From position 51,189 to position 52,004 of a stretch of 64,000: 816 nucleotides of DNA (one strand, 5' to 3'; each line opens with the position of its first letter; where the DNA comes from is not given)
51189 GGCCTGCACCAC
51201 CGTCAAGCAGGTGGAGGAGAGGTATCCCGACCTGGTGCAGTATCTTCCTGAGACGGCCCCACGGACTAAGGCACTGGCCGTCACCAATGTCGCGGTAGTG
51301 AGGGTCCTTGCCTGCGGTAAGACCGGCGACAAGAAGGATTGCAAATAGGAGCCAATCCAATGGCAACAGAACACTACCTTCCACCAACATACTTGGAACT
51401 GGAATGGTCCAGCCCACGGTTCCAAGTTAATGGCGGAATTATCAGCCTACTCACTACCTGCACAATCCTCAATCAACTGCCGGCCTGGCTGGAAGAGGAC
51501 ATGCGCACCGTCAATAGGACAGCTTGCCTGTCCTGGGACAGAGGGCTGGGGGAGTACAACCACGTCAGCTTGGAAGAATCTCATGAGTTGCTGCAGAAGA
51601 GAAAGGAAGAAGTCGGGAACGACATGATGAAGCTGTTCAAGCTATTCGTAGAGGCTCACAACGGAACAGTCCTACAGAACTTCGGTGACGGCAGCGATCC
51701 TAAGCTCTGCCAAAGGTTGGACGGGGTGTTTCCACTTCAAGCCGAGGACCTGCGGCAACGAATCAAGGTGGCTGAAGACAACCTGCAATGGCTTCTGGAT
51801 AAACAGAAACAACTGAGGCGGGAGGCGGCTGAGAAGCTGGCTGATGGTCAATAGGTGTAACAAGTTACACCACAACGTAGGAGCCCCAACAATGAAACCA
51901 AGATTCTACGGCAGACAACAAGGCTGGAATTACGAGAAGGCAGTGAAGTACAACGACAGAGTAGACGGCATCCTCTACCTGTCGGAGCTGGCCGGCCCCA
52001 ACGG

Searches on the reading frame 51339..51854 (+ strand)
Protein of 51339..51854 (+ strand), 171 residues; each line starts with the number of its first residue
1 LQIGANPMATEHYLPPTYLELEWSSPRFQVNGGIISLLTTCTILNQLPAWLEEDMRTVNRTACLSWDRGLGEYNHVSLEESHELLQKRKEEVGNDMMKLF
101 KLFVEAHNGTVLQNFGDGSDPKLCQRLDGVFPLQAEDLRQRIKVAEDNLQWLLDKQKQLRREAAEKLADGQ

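Call 39: search_protein_families(library=phrogs, proteins=[window:51339-51854:+], max_evalue=0.001)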
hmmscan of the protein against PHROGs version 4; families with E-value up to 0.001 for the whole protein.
window:51339-51854:+ (171 aa): 0 families

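Call 98: search_protein_families(library=pfam, proteins=[window:51360-51854:+], max_evalue=0.05)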
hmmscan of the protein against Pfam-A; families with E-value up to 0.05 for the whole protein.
window:51360-51854:+ (164 aa): 1 family
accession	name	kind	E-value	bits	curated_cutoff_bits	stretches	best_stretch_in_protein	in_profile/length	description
PF08467.15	Luteo_P1-P2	-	0.045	13.5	27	0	78-160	71-150/339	Luteovirus RNA polymerase P1-P2/replicase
